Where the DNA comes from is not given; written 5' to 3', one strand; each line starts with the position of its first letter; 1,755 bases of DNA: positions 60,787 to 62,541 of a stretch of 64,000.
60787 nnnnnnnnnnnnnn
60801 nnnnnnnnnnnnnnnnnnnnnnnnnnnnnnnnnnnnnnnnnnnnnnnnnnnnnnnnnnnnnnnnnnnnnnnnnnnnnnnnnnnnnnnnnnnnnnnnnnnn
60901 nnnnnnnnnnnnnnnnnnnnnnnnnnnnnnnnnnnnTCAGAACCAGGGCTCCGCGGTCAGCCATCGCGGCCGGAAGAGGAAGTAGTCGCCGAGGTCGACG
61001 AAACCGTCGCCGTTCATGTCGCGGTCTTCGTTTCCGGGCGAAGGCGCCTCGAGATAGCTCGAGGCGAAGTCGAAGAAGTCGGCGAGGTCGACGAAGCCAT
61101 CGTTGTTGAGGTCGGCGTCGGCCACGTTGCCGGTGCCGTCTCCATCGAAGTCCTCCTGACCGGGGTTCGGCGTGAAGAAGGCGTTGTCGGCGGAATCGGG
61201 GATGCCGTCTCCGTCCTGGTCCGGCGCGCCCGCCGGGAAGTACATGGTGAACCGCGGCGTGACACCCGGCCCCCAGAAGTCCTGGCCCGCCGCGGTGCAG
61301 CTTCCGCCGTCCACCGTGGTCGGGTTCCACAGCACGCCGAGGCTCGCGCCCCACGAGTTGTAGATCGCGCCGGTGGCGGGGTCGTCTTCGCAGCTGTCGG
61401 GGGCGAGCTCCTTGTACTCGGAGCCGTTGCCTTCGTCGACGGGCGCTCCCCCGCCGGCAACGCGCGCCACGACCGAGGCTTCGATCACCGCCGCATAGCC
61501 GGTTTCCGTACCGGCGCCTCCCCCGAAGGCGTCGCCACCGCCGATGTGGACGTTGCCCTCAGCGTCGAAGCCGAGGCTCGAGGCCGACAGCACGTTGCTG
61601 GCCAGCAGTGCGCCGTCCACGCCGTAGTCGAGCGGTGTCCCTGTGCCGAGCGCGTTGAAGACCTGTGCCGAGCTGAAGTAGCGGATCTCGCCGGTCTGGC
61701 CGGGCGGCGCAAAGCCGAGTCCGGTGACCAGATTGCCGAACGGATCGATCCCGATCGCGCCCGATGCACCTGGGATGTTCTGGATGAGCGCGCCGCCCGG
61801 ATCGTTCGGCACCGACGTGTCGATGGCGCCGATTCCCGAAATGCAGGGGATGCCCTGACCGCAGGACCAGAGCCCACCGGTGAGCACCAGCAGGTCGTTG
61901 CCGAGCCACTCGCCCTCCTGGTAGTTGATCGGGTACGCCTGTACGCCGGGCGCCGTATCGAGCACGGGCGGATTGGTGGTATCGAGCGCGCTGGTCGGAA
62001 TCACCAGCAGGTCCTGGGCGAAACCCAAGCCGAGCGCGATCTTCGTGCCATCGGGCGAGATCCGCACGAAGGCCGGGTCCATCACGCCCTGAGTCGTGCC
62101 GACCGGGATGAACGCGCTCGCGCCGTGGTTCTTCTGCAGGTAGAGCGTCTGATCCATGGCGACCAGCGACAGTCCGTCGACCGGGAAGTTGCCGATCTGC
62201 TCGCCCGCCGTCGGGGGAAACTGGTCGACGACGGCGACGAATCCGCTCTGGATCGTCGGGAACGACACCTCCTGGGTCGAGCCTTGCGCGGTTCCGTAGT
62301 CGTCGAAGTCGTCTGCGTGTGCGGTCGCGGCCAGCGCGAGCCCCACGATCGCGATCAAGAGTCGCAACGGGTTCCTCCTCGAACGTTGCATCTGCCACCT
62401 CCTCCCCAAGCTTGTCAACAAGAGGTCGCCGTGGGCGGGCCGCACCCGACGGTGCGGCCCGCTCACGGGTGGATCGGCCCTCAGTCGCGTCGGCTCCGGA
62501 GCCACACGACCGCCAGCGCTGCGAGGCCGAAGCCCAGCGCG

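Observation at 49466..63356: Seventeen-gene minus-strand chain: surface/Ca-binding proteins welded to a complete Tad pilus locus by stop/start overlaps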

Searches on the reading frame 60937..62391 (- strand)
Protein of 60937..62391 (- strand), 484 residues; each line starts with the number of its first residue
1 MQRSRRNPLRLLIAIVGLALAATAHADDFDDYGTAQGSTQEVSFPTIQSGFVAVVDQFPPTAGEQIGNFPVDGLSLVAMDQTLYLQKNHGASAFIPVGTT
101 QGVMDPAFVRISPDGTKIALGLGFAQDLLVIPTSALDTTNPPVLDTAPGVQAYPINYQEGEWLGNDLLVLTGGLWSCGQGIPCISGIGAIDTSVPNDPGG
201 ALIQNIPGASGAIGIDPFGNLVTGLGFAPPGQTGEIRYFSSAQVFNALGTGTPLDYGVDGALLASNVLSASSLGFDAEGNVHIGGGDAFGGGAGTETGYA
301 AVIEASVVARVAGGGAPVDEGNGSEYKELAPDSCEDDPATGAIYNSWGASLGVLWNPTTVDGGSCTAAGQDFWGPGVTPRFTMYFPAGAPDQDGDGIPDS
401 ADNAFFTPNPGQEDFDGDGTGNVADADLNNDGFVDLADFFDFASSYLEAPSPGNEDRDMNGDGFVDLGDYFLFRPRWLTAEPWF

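Call 4: search_protein_families(library=pfam, proteins=[window:60937-62391:-], max_evalue=0.01)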
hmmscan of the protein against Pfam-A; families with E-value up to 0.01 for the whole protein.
window:60937-62391:- (484 aa): 1 family
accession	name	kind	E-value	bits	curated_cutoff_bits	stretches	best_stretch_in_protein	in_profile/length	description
PF02412.23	TSP_3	-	0.0034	17.5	25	1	391-412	15-36/36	Thrombospondin type 3 repeat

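Call 6: search_protein_families(library=ncbifam, proteins=[window:60937-62391:-], max_evalue=0.1)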
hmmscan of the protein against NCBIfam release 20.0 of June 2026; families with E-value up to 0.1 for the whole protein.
window:60937-62391:- (484 aa): 3 families
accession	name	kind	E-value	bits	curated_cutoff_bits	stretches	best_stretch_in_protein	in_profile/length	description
NF047638.1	throspo3_MtsC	equivalog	9.1e-11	41.3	350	1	390-462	194-262/428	cell-cell cohesion MYXO-CTERM protein MtsC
NF045500.1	Omp28_seleno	equivalog_domain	9.6e-06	25.2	200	1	390-426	273-309/377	Omp28-related selenoprotein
NF047639.1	throspo3_MtsD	equivalog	0.02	13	800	1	390-471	391-473/651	cell-cell cohesion protein MtsD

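Call 30: find_homologous_proteins(query=window:60937-62391:-, max_evalue=0.001)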
Query window:60937-62391:- (484 aa): 66 proteins with E <= 0.001 among 8000 candidates.
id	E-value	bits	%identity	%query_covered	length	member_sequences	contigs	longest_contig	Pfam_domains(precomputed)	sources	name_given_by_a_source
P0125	0.0e+0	1071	100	98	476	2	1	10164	-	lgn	-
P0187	1.3e-125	438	47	98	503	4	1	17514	PF02412.24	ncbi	-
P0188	1.3e-121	425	46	96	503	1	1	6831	-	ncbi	-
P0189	2.5e-121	424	47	98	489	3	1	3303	PF02412.24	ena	-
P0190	3.8e-120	420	45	100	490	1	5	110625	PF00404.25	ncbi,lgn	-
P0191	1.6e-119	418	46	100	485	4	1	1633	-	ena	-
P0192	8.3e-119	416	45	100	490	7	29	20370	PF00404.25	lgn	-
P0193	1.2e-118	415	46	98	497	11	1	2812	-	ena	-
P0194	2.5e-118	414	46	96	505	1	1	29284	-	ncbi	-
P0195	1.9e-116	408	45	99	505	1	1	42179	-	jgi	-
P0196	1.9e-116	408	46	98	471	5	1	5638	PF00404.25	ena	-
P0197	3.8e-116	407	46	95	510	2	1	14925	-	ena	-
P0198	6.5e-116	406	44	100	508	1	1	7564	-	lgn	-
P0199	2.0e-115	405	44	100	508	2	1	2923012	-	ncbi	ncbi:MAG: dockerin type I domain-containing protein [Desulfobulbus sp.]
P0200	7.5e-114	399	45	100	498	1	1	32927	-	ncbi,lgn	-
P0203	2.6e-113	398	46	96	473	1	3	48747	PF00404.25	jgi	jgi:hypothetical protein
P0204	1.4e-112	395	43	99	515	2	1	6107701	-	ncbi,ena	-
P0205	8.8e-112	393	44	95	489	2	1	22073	PF00404.25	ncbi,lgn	ncbi:MAG: dockerin type I domain-containing protein [Syntrophobacteraceae bacterium]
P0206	8.9e-112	393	46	98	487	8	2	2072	PF00404.25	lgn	-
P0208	1.3e-110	389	46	96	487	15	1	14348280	PF00404.25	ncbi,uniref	ncbi:dockerin type I domain-containing protein [Sorangium sp. So ce291]|uniref:dockerin type I domai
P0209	1.3e-109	385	46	96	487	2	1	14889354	PF00404.25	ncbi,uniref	ncbi:dockerin type I domain-containing protein [Sorangium sp. So ce388]|uniref:dockerin type I domai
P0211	1.5e-108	382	46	96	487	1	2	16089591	PF00404.25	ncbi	ncbi:dockerin type I domain-containing protein [Sorangium sp. So ce429]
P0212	3.6e-108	381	45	99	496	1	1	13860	PF00404.25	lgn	-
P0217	2.2e-105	371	44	99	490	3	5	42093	PF00404.25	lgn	-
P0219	2.9e-105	371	43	97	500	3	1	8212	PF00404.25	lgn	-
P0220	4.9e-105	370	46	95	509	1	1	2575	PF00404.25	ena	-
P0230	4.4e-89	318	46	79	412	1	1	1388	PF02412.24,PF00404.25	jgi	jgi:hypothetical protein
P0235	3.4e-77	278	39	98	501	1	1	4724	PF00404.25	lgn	-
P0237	1.9e-75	273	37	96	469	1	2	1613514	-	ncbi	ncbi:MAG: hypothetical protein WDO74_07440 [Pseudomonadota bacterium]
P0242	9.1e-47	178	38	61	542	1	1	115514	PF07963.18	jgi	jgi:prepilin-type N-terminal cleavage/methylation domain-containing protein/prepilin-type processing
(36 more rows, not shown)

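Call 31: find_encoding_contigs(protein=P0208, flank=10000, max_places=1)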
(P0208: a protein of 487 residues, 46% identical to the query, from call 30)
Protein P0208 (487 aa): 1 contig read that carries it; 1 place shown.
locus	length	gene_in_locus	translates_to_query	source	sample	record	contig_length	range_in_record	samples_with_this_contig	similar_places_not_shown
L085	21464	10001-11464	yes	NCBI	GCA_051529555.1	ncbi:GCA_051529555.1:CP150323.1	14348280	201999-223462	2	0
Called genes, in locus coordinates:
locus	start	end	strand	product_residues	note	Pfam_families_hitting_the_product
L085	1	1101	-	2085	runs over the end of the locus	PF00069:Pkinase, PF07714:PK_Tyr_Ser-Thr, PF13191:AAA_16, PF01590:GAF, PF13185:GAF_2, PF08448:PAS_4, PF00512:HisKA, PF02518:HATPase_c, +3 more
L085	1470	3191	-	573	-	PF01565:FAD_binding_4, PF09129:Chol_subst-bind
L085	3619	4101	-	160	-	PF02627:CMD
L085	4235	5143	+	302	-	PF04542:Sigma70_r2, PF04545:Sigma70_r4 (weak), PF08281:Sigma70_r4_2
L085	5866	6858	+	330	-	PF20243:MbnP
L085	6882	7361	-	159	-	-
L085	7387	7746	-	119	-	PF11604:CusF_Ec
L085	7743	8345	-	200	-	PF02630:SCO1-SenC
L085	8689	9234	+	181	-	PF03918:CcmH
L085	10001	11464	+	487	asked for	PF00404:Dockerin_1 (weak)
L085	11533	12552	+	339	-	-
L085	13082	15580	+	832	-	PF03477:ATP-cone, PF00317:Ribonuc_red_lgN, PF02867:Ribonuc_red_lgC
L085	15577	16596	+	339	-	PF00268:Ribonuc_red_sm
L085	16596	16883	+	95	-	PF14375:Cys_rich_CWC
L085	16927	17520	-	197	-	PF24724:DUF7676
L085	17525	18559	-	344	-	PF01497:Peripla_BP_2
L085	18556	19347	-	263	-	PF00005:ABC_tran, PF02463:SMC_N (weak), PF13304:AAA_21 (faint)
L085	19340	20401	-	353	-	PF01032:FecCD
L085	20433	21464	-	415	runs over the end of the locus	-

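Call 32: find_encoding_contigs(protein=P0242, flank=10000, max_places=1)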
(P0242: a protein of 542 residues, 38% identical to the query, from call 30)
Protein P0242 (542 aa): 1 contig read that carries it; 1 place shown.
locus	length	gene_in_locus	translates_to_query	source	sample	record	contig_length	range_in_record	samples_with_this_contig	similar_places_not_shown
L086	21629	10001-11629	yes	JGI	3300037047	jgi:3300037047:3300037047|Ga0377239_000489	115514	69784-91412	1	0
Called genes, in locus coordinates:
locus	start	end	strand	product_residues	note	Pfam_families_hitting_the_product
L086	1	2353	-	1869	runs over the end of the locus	PF03130:HEAT_PBS (faint), PF02985:HEAT (faint), PF12717:Cnd1 (faint), PF13646:HEAT_2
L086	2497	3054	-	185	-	PF02525:Flavodoxin_2, PF03358:FMN_red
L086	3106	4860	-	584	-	-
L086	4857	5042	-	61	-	-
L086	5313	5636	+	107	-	-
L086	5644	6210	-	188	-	PF22769:DCD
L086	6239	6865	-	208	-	PF13353:Fer4_12 (weak), PF04055:Radical_SAM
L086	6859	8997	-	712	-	PF03477:ATP-cone, PF13597:NRDD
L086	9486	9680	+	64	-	-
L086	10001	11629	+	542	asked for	PF07963:N_methyl (weak)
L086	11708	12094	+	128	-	-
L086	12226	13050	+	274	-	PF00809:Pterin_bind, PF03599:CdhD (weak)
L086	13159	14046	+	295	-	PF02574:S-methyl_trans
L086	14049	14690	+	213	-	PF02607:B12-binding_2, PF02310:B12-binding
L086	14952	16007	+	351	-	PF04055:Radical_SAM (weak)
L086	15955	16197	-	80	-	PF00745:GlutR_dimer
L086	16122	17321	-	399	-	PF00884:Sulfatase, PF16347:SGSH_C (weak)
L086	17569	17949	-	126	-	PF04480:DUF559, PF18741:MTES_1575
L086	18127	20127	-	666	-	PF16889:Hepar_II_III_N, PF07940:Hepar_II_III_C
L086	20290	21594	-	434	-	PF01595:CNNM, PF00571:CBS (weak), PF03471:CorC_HlyC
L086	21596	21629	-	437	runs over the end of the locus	PF01595:CNNM, PF00571:CBS, PF03471:CorC_HlyC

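Call 33: find_encoding_contigs(protein=P0237, flank=10000, max_places=1)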
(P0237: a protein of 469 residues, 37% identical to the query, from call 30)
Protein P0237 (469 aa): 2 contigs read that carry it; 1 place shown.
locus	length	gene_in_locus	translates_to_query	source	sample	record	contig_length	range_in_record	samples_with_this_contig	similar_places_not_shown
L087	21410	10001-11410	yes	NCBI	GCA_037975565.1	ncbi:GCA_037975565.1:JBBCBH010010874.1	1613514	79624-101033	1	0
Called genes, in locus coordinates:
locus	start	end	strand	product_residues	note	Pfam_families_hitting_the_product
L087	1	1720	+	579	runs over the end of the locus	PF00989:PAS (weak), PF13188:PAS_8 (weak), PF13426:PAS_9, PF00512:HisKA (weak), PF02518:HATPase_c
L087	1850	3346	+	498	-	PF01270:Glyco_hydro_8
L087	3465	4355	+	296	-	PF16697:Yop-YscD_cpl, PF00498:FHA, PF00990:GGDEF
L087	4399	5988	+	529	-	PF04389:Peptidase_M28, PF01546:Peptidase_M20 (weak)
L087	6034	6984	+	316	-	-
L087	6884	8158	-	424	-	PF22807:TrAA12, PF23500:DUF7133 (faint)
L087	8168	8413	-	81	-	-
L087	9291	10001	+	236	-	-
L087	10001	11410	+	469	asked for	-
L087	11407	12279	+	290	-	-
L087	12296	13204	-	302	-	PF00126:HTH_1, PF03466:LysR_substrate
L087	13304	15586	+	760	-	PF08267:Meth_synt_1, PF01717:Meth_synt_2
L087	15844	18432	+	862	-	PF07995:GSDH, PF00801:PKD (weak), PF18911:PKD_4, PF10102:DUF2341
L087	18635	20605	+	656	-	PF13385:Laminin_G_3 (weak), PF00526:Dicty_CTDC, PF17829:GH115_C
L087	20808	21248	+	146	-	-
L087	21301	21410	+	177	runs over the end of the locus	PF04542:Sigma70_r2 (weak)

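Call 44: predict_structure(alignment_id=A2)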
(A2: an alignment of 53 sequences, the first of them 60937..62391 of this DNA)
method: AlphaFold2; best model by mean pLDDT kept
length: 484 residues; sequences in the alignment: 53
mean_pLDDT: 92.9   pTM: 0.90
mean pLDDT of the five models: 92.9, 91.2, 90.3, 90.2, 88.9
residues with pLDDT >= 90: 398; 70-90: 66; 50-70: 18; < 50: 2
segments of 3 or more residues with pLDDT < 50: none
pLDDT, mean of each block of 10 residues (from residue 1): 67 83 73 91 97 96 95 98 97 98 97 98 96 98 98 96 98 78 87 95 93 97 93 95 98 97 95 97 88 79 98 97 96 91 96 94 84 93 96 96 94 92 93 96 95 91 94 95 92
secondary structure, 60 per line:
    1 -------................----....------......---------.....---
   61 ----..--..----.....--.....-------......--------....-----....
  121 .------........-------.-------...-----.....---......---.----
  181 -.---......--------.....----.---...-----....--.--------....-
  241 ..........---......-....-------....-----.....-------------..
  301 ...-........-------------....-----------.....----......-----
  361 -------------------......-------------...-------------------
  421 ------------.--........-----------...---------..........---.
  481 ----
elements in order: H8-23 H28-31 E38-43 E53-57 E75-79 E82-86 E94-99 E108-111 E117-121 E128-132 E151-153 E159-163 E167-172 E186-191 E200-204 E213-215 E221-224 E236-239 H241-250 H256-259 E261-264 E272-275 E281-285 E299-303 H305-312 E326-329 E341-345 E350-355 E380-385 H436-443 H467-476

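Call 49: fold_search(model_id=the predicted structure, library=pdb)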
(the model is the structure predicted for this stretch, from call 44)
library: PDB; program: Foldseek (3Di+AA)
matches with E <= 10: 1125; with E <= 0.001: 416
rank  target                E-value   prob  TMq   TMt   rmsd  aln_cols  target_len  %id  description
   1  5oj5_A                6.3e-07  1.00  0.33  0.47   9.9       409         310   12  YCF48 bound to D1 peptide (released 2018-08-08)
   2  5ojp_A                7.1e-07  1.00  0.34  0.49   8.7       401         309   11  YCF48 bound to D1 peptide (released 2018-08-08)
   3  1erj_A                8.9e-07  1.00  0.36  0.47   7.5       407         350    9  CRYSTAL STRUCTURE OF THE C-TERMINAL WD40 DOMAIN OF TUP1 (released 2000-07-26)
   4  5ojr_C                1.6e-06  1.00  0.34  0.50   8.5       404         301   12  YCF48 bound to D1 peptide (released 2018-08-08)
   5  5ojp_B                1.6e-06  1.00  0.34  0.49   8.5       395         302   11  YCF48 bound to D1 peptide (released 2018-08-08)
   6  8iw4_B                2.6e-06  1.00  0.39  0.58   7.2       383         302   10  Cryo-EM structure of the SPE-bound mTAAR9-Gs complex (released 2023-05-31)
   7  7kqq_A                2.8e-06  1.00  0.34  0.49   9.2       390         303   11  Crystal structure of human WDR55 (released 2020-12-30)
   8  8f1g_A                2.9e-06  1.00  0.36  0.53   7.1       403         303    9  Crystal structure of human WDR5 in complex with compound WM662 (released 2023-01-11)
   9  3n0d                  3.1e-06  1.00  0.36  0.51   7.4       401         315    9  Crystal structure of WDR5 mutant (W330F) (released 2010-10-20)
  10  5wlc_SG               3.9e-06  1.00  0.32  0.35  15.0       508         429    9  The complete structure of the small subunit processome (released 2017-09-27)
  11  8ajm_B                4.1e-06  1.00  0.36  0.42   9.5       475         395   10  Structure of human DDB1-DCAF12 in complex with the C-terminus of CCT5 (released 2022-11-09)
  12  8wc3_B                4.4e-06  1.00  0.35  0.48  13.7       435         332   12  Cryo-EM structure of the SEP363856-bound mTAAR1-Gs complex (released 2023-12-27)
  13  8wcb_B                4.6e-06  1.00  0.38  0.54  11.1       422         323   11  Cryo-EM structure of the CHA-bound mTAAR1-Gq complex (released 2023-12-27)
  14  9d1y_A                4.6e-06  1.00  0.35  0.44   9.7       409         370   10  Structure of G75R Ubiquitin bound to KLHDC3-EloB/C (released 2024-11-20)
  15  3mxx                  4.9e-06  1.00  0.36  0.52   7.2       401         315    9  Crystal structure of WDR5 mutant (S62A) (released 2010-10-20)
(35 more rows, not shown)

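Call 57: find_encoding_contigs(protein=P0199, flank=10000, max_places=1)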
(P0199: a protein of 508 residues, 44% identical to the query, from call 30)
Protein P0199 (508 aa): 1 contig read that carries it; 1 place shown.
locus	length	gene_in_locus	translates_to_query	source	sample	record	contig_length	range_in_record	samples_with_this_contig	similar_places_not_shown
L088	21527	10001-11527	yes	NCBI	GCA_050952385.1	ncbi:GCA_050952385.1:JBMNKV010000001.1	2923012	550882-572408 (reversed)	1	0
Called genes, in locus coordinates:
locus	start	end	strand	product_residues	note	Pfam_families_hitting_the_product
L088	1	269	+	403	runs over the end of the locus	PF10087:DUF2325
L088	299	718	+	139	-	-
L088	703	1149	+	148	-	PF12724:Flavodoxin_5 (weak), PF00258:Flavodoxin_1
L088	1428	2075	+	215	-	PF00578:AhpC-TSA, PF08534:Redoxin, PF10417:1-cysPrx_C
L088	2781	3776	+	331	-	-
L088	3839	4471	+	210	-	-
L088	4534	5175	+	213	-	-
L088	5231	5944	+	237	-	-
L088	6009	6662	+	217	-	-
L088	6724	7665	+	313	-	-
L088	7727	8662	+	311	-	-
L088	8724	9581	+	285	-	-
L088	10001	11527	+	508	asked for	-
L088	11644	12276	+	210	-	-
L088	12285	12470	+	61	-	-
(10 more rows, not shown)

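Call 58: find_encoding_contigs(protein=P0204, flank=10000, max_places=1)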
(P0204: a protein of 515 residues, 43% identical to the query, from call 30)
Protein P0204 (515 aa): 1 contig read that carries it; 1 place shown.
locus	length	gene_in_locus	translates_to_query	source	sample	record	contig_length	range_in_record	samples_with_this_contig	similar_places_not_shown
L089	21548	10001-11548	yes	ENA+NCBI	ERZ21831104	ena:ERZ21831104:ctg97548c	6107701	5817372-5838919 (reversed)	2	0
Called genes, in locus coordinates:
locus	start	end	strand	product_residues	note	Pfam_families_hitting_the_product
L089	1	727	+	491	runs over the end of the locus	PF13400:Tad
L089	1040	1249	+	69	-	-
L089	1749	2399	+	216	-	-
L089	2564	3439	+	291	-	-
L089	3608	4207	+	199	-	-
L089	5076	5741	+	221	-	-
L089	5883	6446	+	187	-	-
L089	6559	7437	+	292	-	-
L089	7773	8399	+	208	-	-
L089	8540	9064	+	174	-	-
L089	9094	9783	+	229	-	PF07603:Lcl_C (faint)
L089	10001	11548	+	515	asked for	-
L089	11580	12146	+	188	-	-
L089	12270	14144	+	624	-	-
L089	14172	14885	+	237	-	-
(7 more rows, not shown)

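Call 59: find_encoding_contigs(protein=P0190, flank=10000, max_places=1)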
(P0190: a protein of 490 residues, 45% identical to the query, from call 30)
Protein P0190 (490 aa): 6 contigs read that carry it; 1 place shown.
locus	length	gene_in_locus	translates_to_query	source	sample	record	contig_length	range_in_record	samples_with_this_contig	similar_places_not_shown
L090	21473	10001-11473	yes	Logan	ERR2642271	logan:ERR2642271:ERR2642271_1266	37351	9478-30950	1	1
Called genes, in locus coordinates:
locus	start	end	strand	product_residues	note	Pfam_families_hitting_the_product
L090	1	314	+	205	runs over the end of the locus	PF02563:Poly_export, PF10531:SLBB, PF22461:SLBB_2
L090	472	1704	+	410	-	PF10082:BBP2_2 (faint)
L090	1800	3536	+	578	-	PF13807:GNVR (weak)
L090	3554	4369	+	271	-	-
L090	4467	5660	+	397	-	PF13191:AAA_16, PF13173:AAA_14 (weak), PF13401:AAA_22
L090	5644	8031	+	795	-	PF25058:ARM_TT21 (faint), PF25060:ARM_TT21_2nd (faint), PF13414:TPR_11 (weak), PF14559:TPR_19 (weak), PF13432:TPR_16 (weak), PF14559:TPR_19, PF23914:TPR_CcmH_CycH (weak), PF13432:TPR_16 (weak), +22 more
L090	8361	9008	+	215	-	-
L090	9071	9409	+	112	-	-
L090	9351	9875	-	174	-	-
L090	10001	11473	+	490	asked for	PF00404:Dockerin_1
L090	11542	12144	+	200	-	-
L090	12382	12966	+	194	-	-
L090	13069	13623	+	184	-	-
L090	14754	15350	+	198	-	-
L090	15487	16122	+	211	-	-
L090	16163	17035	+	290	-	-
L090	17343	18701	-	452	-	-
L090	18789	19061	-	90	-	-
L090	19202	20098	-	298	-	PF13424:TPR_12 (faint), PF12895:ANAPC3 (faint), PF00515:TPR_1 (faint), PF07719:TPR_2 (faint), PF07721:TPR_4 (faint), PF13176:TPR_7 (faint), PF13414:TPR_11 (weak), PF14559:TPR_19 (weak), +5 more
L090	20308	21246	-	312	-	PF00482:T2SSF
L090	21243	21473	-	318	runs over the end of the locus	PF00482:T2SSF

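Call 82: find_encoding_contigs(protein=P0187, flank=10000, max_places=1)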
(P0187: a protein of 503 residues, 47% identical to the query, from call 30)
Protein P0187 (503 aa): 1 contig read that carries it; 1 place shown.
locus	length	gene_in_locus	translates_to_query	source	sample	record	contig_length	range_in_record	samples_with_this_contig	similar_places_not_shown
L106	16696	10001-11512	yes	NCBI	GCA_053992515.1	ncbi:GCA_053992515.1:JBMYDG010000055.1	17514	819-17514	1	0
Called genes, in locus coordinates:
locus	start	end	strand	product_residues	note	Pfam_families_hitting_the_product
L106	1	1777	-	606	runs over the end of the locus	PF06480:FtsH_ext, PF00004:AAA, PF07728:AAA_5 (weak), PF17862:AAA_lid_3, PF01434:Peptidase_M41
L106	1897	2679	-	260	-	PF02567:PhzC-PhzF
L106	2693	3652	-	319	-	PF02558:ApbA, PF08546:ApbA_C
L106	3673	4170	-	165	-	PF00293:NUDIX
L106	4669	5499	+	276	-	PF00027:cNMP_binding, PF00165:HTH_AraC, PF12833:HTH_18, PF00165:HTH_AraC (weak)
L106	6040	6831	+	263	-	PF00809:Pterin_bind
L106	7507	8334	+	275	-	PF14717:DUF4465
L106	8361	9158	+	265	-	-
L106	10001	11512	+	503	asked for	PF02412:TSP_3 (faint)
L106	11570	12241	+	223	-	-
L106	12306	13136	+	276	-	-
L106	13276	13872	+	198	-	-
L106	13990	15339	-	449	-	PF13400:Tad, PF09977:Tad_C (weak)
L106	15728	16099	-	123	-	PF13413:HTH_25 (faint), PF13560:HTH_31, PF01381:HTH_3, PF12844:HTH_19, PF13443:HTH_26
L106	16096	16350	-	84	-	PF05016:ParE_toxin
